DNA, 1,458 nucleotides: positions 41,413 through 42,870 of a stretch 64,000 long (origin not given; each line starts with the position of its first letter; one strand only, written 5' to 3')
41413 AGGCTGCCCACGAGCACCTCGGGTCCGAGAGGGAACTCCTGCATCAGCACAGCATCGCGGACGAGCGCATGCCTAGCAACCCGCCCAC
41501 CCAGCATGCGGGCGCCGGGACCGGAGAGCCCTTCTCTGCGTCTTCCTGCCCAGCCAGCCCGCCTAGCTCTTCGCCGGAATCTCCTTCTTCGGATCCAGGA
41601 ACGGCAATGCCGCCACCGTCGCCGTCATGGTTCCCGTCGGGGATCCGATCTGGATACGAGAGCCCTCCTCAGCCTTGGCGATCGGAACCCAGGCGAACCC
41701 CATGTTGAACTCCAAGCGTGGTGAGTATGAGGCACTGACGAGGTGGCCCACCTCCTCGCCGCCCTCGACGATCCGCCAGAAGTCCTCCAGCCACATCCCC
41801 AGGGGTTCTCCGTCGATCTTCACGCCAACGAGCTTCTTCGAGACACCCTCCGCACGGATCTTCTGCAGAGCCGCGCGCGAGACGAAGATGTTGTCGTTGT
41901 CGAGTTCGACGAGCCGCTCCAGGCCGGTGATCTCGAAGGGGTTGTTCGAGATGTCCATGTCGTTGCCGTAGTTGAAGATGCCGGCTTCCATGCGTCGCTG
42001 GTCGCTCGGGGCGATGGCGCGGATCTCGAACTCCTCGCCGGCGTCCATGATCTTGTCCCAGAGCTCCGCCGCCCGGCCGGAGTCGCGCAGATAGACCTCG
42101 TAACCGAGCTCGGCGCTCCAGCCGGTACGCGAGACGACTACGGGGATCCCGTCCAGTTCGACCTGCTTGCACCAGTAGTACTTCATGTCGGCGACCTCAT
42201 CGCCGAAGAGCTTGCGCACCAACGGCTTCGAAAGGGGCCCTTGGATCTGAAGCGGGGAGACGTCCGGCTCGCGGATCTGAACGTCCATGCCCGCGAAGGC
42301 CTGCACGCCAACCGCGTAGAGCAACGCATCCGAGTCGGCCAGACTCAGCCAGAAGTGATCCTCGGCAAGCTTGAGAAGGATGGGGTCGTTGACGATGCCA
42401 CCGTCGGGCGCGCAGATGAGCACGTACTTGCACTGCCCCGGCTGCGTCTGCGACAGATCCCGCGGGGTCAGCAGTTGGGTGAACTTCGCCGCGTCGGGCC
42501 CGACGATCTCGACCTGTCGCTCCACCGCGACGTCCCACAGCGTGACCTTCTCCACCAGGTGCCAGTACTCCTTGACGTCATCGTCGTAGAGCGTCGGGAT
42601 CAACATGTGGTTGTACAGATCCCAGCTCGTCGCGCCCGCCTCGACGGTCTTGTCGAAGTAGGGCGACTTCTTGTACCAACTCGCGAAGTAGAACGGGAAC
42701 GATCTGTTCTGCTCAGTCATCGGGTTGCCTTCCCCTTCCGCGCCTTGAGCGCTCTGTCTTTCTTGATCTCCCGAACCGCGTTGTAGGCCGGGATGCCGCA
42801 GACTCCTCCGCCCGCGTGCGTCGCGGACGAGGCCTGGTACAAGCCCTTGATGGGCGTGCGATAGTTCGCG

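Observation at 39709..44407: Operon encoding a Rieske-less ring-hydroxylating-oxygenase alpha subunit with a GcvT-family THF transferase, FAD oxidoreductase and SAM methyltransferase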

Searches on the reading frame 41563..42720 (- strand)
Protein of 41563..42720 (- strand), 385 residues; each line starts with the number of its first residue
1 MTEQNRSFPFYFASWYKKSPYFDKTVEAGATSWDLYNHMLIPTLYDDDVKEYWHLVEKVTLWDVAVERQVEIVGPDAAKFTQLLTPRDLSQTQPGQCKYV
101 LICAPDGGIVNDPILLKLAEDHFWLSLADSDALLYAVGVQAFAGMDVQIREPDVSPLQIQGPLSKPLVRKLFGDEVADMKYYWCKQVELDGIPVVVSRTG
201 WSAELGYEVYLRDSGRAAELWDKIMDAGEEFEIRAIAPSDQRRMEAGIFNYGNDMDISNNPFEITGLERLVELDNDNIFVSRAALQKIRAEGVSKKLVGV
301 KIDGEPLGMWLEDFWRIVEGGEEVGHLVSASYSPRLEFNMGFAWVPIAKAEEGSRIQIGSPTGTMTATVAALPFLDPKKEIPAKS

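Call 3: search_protein_families(library=pfam, proteins=[window:41563-42720:-], max_evalue=0.01)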
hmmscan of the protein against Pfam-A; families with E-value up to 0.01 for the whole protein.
window:41563-42720:- (385 aa): 2 families
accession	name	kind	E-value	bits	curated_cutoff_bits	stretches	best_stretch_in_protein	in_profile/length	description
PF01571.26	GCV_T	-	1.1e-44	153.1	25.6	1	23-264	3-250/255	Aminomethyltransferase folate-binding domain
PF08669.17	GCV_T_C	-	1.6e-13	50.8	25.9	1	295-376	1-80/80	Glycine cleavage T-protein C-terminal barrel domain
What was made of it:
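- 41563..42720 (-): 385-aa GcvT-family, DmdA-like tetrahydrofolate-dependent enzyme. Pfam GCV_T and GCV_T_C (call 3).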

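Call 4: search_protein_families(library=ncbifam, proteins=[window:41563-42720:-], max_evalue=0.01)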
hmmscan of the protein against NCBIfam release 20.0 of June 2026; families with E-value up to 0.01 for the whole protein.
window:41563-42720:- (385 aa): 8 families
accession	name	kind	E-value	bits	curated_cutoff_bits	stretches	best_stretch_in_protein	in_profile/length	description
NF009133.0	PRK12486.1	equivalog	1.3e-109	366.6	410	1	17-372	13-366/369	dimethylsulfoniopropionate demethylase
NF053776.1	TmaoDeMthMsil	equivalog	2.8e-55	188.2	1100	1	18-380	387-759/763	trimethylamine N-oxide demethylase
NF001567.0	PRK00389.1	subfamily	1.2e-52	179.1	300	1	17-379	4-357/359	glycine cleavage system aminomethyltransferase GcvT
TIGR00528.1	gcvT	equivalog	9.6e-44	149.7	235.85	1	17-374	2-359/362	glycine cleavage system aminomethyltransferase GcvT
NF010093.0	PRK13579.1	equivalog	1.4e-35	122.8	459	1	41-377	33-366/371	glycine cleavage system aminomethyltransferase GcvT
TIGR01372.1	soxA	subfamily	1.6e-30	105.7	1164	1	55-379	653-991/996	sarcosine oxidase subunit alpha family protein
NF047633.1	SyrngDmethDesA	equivalog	3.8e-12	45.5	800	1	54-236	42-235/453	syringate O-demethylase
NF047885.1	VanMgalDeMLigM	equivalog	1.1e-09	37.8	580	1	50-236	37-236/461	vanillate/3-O-methylgallate O-demethylase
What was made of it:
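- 41563..42720 (-): NCBIfam DmdA PRK12486 366.6 bits against cut-off 410; GcvT TIGR00528 149.7 against 235.85 (call 4).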

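Call 15: search_solved_structures(query=window:41563-42720:-, max_evalue=1e-10)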
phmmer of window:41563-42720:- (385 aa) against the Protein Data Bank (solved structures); distinct sequences matched with E-value up to 1e-10: 18.
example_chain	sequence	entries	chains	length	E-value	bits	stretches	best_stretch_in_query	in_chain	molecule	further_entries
3tfh_A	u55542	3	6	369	3.6e-78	266.8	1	16-375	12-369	GcvT-like Aminomethyltransferase protein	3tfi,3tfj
1yx2_A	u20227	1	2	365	1.1e-38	136.7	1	16-374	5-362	Aminomethyltransferase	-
1woo_A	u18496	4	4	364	4.4e-37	131.5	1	17-374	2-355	Aminomethyltransferase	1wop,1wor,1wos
1v5v_A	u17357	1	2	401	1e-35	127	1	42-379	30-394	aminomethyltransferase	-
9q5a_A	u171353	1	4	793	1.4e-34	123.3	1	49-383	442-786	Trimethylamine N-oxide Demethylase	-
9q59_A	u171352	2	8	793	1.4e-34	123.3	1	49-383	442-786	trimethylamine N-oxide demethylase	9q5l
1pj5_A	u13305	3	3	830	7.7e-30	107.7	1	51-378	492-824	N,N-dimethylglycine oxidase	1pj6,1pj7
3gsi_A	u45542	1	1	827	9.1e-29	104.1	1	51-378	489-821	N,N-dimethylglycine oxidase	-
5l46_A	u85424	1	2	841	1e-23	87.5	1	141-359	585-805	Dimethylglycine dehydrogenase, mitochondrial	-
4pab_A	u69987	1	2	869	1.4e-23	87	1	141-373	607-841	Dimethylglycine dehydrogenase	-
4p9s_A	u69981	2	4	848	1.9e-23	86.6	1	141-373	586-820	Dimethylglycine dehydrogenase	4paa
1vlo_A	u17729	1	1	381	1.4e-22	83.8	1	18-351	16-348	Aminomethyltransferase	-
3a8i_A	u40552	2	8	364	1.4e-22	83.7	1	18-351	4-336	Aminomethyltransferase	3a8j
3a8k_A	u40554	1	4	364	7.1e-22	81.4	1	18-351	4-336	Aminomethyltransferase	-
1wsr_A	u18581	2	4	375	1.1e-20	77.5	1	39-375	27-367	Aminomethyltransferase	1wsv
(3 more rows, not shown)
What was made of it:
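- Closest known: Oxidative N-demethylases that combine a redox module with a GcvT-type folate domain. Same: The window GcvT also matches these folate domains (calls 4, 15).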

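Call 47: search_solved_structures(query=window:41563-42720:-, max_evalue=1e-50, show_alignments=1)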
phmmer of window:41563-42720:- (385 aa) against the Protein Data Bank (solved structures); distinct sequences matched with E-value up to 1e-50: 1.
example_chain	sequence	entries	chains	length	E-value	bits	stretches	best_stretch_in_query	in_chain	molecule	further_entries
3tfh_A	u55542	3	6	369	3.6e-78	266.8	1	16-375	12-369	GcvT-like Aminomethyltransferase protein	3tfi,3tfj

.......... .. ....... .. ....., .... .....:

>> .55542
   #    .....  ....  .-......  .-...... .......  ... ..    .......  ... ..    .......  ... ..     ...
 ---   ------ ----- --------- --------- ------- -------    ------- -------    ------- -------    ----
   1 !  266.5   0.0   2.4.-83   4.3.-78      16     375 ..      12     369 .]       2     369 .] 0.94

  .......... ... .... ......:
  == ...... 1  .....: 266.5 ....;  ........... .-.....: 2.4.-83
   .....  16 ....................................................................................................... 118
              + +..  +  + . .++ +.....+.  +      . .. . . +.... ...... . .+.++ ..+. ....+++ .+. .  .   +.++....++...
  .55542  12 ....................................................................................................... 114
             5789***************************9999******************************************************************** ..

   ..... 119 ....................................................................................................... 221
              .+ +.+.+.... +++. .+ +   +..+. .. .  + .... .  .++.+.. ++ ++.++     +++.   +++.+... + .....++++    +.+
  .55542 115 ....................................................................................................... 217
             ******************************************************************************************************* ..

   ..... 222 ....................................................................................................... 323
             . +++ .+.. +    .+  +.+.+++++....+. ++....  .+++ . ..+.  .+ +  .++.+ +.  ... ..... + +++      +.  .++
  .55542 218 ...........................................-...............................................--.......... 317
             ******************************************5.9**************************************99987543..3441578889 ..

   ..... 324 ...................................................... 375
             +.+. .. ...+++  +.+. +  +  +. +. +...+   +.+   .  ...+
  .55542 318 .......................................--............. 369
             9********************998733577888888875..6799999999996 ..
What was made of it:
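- On DmdA (DMSP demethylase): It is nonetheless the best family and the best PDB match (calls 15, 47).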

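Call 63: list_cluster_members(proteins=[P0001, window:41563-42720:-, window:42717-44339:-, P0112])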
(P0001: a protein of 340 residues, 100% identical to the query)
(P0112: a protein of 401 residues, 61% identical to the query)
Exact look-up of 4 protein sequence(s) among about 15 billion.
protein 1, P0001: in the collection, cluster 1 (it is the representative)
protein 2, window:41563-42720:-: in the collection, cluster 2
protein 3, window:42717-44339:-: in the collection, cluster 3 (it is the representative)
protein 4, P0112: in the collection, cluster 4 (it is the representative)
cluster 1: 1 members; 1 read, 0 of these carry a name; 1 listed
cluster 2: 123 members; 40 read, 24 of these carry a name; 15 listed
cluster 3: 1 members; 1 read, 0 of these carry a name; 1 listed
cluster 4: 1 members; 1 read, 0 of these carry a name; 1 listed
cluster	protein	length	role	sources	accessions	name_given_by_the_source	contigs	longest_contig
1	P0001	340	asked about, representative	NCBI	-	-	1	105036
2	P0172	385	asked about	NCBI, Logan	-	-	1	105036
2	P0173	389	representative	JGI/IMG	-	glycine cleavage system aminomethyltransferase T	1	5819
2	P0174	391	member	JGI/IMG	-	aminomethyltransferase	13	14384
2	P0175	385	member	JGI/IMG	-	glycine cleavage system aminomethyltransferase T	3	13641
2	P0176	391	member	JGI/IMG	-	aminomethyltransferase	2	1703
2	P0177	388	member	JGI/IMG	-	glycine cleavage system aminomethyltransferase T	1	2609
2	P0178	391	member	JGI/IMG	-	aminomethyltransferase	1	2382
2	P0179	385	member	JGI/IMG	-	glycine cleavage system aminomethyltransferase T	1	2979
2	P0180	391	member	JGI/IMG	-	aminomethyltransferase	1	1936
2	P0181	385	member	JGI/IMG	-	aminomethyltransferase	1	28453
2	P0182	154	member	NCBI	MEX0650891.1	MAG: glycine cleavage system protein T, partial [Actinomycetota bacterium]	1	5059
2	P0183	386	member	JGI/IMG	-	glycine cleavage system aminomethyltransferase T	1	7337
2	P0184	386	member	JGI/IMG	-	glycine cleavage system aminomethyltransferase T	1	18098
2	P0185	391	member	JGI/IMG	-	aminomethyltransferase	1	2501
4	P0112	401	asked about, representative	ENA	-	-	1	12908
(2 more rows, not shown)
